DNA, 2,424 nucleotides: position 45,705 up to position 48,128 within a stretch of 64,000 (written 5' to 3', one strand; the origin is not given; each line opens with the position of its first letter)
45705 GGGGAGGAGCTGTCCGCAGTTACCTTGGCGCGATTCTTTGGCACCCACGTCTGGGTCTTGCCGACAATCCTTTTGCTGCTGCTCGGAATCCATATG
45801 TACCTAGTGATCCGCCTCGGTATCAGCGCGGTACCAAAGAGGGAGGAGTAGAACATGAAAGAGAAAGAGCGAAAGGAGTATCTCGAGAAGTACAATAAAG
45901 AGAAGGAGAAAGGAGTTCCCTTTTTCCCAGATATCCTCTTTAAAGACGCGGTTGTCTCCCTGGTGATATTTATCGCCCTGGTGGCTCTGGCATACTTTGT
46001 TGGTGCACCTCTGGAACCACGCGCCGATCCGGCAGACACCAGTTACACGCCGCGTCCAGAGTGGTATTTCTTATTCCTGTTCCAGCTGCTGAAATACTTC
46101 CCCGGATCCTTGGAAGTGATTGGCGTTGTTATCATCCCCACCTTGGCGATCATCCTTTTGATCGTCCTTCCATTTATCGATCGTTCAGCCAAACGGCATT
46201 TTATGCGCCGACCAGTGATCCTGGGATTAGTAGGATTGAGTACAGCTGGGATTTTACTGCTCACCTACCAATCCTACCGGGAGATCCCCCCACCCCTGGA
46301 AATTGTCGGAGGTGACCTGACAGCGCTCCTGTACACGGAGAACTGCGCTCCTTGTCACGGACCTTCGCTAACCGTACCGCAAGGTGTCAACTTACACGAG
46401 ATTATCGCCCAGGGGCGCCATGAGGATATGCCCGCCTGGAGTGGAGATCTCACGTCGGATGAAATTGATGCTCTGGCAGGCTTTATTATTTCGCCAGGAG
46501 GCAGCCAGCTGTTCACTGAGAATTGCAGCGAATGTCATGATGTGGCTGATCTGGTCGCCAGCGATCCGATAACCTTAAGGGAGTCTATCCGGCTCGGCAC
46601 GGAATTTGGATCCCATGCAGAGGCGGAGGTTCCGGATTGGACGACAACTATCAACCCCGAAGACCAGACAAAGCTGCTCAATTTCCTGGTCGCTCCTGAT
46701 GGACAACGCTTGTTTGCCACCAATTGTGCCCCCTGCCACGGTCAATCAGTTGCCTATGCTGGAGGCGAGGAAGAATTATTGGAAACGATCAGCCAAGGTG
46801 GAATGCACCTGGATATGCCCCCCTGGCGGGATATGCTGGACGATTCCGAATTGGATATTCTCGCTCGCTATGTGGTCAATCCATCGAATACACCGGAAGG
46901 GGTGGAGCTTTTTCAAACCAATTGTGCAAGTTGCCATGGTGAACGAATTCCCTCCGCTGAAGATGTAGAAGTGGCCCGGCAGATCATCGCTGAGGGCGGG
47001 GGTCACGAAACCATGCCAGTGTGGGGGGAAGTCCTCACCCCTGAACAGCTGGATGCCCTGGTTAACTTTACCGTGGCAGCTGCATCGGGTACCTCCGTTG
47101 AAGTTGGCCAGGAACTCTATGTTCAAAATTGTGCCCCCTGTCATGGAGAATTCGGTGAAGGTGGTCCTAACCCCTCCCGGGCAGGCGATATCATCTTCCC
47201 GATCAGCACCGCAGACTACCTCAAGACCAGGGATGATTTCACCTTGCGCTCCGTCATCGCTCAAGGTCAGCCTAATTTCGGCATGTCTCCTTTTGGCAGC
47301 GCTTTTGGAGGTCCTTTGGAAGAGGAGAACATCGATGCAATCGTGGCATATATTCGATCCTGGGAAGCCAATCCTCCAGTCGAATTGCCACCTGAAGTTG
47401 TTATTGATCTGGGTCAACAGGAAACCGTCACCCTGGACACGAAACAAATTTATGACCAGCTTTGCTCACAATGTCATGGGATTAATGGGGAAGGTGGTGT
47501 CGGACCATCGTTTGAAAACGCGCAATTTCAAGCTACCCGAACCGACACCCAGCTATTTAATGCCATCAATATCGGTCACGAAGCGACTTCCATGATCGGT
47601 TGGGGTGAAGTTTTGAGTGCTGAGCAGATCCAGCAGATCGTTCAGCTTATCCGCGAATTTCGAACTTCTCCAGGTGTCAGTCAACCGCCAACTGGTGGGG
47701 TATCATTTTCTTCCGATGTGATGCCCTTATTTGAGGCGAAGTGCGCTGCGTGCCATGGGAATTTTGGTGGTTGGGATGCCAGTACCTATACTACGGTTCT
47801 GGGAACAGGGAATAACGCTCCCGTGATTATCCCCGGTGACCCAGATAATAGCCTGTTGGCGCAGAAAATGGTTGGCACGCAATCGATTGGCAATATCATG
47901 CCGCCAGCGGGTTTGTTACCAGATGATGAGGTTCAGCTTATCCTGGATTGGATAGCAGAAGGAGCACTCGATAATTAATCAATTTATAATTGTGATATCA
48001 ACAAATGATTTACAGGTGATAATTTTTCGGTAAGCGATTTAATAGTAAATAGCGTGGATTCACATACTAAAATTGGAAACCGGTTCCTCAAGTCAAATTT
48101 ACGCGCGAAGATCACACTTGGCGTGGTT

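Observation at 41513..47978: Five-gene Rieske/cytochrome b operon carrying 23 CXXCH plus one CX4CH: octahaem, NapC/NirT-like nonahaem, Rieske, b6, subunit IV fused to seven cyt c domains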

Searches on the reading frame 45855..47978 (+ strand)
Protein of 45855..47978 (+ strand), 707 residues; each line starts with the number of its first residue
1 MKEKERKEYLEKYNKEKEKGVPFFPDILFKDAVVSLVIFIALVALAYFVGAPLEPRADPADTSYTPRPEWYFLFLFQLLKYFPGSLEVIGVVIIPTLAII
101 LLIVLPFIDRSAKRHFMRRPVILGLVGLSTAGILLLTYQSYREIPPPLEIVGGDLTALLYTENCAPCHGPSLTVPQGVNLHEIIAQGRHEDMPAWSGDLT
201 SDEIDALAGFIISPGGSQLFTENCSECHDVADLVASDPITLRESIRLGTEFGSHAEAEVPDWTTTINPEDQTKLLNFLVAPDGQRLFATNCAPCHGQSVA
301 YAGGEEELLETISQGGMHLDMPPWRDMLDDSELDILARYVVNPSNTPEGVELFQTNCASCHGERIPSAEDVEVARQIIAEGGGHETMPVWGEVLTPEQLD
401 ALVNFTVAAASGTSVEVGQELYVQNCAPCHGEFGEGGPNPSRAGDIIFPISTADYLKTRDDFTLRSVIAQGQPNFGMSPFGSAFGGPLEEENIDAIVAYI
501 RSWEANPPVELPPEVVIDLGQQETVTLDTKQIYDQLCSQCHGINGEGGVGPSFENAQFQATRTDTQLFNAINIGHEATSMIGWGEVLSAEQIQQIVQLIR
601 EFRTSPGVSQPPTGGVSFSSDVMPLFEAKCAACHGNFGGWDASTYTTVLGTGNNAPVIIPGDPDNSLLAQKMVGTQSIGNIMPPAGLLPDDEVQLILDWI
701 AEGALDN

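Call 4: search_protein_families(library=pfam, proteins=[window:45855-47978:+], max_evalue=0.01)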
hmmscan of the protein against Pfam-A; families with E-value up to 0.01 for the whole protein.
window:45855-47978:+ (707 aa): 12 families
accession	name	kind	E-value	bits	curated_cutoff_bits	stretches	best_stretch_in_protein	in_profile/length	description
PF13442.11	Cytochrome_CBB3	-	4e-61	203.7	27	6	415-500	3-68/68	Cytochrome C oxidase, cbb3-type, subunit III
PF00034.26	Cytochrom_C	-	1.3e-39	135.8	21.3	2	416-502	2-88/90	Cytochrome c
PF00032.22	Cytochrom_B_C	-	2.5e-11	44.2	20.7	1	57-152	2-94/102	Cytochrome b(C-terminal)/b6/petD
PF14495.11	Cytochrom_C550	-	2e-10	40.9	27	0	264-301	10-47/136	Cytochrome c-550 domain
PF14537.11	Cytochrom_c3_2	-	2.9e-07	31.3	25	0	354-369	6-21/79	Cytochrome c3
PF14522.11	Cytochrome_C7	-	5.1e-07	29.9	24.8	0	161-230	13-50/67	Cytochrome c7 and related cytochrome c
PF14376.11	Haem_bd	-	3.3e-05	24.3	27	0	596-636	6-48/133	Haem-binding domain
PF22297.1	PccH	-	4.5e-05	24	24.4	0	618-636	2-20/133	PccH Cytochrome c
PF11845.13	Tll0287-like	-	0.00043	21.2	24.1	0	625-636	99-110/144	Tll0287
PF07635.16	PSCyt1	-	0.00044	21.3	22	1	630-686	1-59/59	Planctomycete cytochrome C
PF22113.1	Mtrc-MtrF_II-IV_dom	-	0.0019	18.2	30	0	161-232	81-131/176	Outer membrane cytochrome MtrC/MtrF-like, domains II/IV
PF09086.16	DUF1924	-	0.0041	17.9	22.5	0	354-369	26-41/96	Domain of unknown function (DUF1924)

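Call 5: search_protein_families(library=ncbifam, proteins=[window:45855-47978:+], max_evalue=0.01)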
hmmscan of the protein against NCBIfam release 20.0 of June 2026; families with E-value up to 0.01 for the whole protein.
window:45855-47978:+ (707 aa): 22 families
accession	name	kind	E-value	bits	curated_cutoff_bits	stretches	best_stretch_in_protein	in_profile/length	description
TIGR00782.1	ccoP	equivalog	5.6e-34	117.7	179.95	3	528-638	109-222/285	cytochrome-c oxidase, cbb3-type subunit III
NF011054.0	PRK14486.1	equivalog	3e-33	115.6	447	2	526-603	215-291/294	putative bifunctional cbb3-type cytochrome c oxidase subunit II/cytochrome c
NF050122.1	bc1_QcrC_actin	exception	2.2e-24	86.1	200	1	409-608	35-217/253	cytochrome bc1 complex diheme cytochrome c subunit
TIGR03872.1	cytochrome_MoxG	equivalog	5.3e-22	78.4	147.8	2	525-605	43-124/133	cytochrome c(L), periplasmic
NF045774.1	cytochro_C551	exception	3.5e-19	68.8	118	1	521-557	34-70/110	cytochrome c551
NF045930.1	Cytc6PetJCyano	equivalog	1e-18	67.3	135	0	404-500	16-102/110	cytochrome c6 PetJ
NF045773.1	cytochro_C550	exception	9.2e-13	48.2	125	1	521-597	44-114/118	cytochrome c550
TIGR04494.1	c550_PedF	equivalog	2.8e-12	46.7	122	0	411-437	47-74/133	cytochrome c-550 PedF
NF040606.1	CytoC_perox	subfamily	2.9e-12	46.5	150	0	341-373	293-325/524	di-heme-cytochrome C peroxidase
NF052248.1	SorU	equivalog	2.5e-09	37.3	100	0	537-597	13-70/72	SorU family sulfite dehydrogenase c-type cytochrome subunit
TIGR03045.1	PS_II_C550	equivalog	5.2e-09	36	177.75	0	263-301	34-72/159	photosystem II cytochrome c-550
TIGR01156.1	cytb6_f_IV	equivalog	9.5e-09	35.3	127.05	1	19-135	27-142/160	cytochrome b6-f complex subunit IV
NF052246.1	SorB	equivalog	1.8e-08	34.3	93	0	346-362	17-33/80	SorB family sulfite dehydrogenase c-type cytochrome subunit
NF041076.1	cyt_b_SoxC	equivalog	7.6e-08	31.7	740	1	51-130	268-349/542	proton pump complex cytochrome B SoxC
NF047812.1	LIC11213_lipo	equivalog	1.3e-06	28.5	100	0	626-674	48-94/118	LIC11213 family lipoprotein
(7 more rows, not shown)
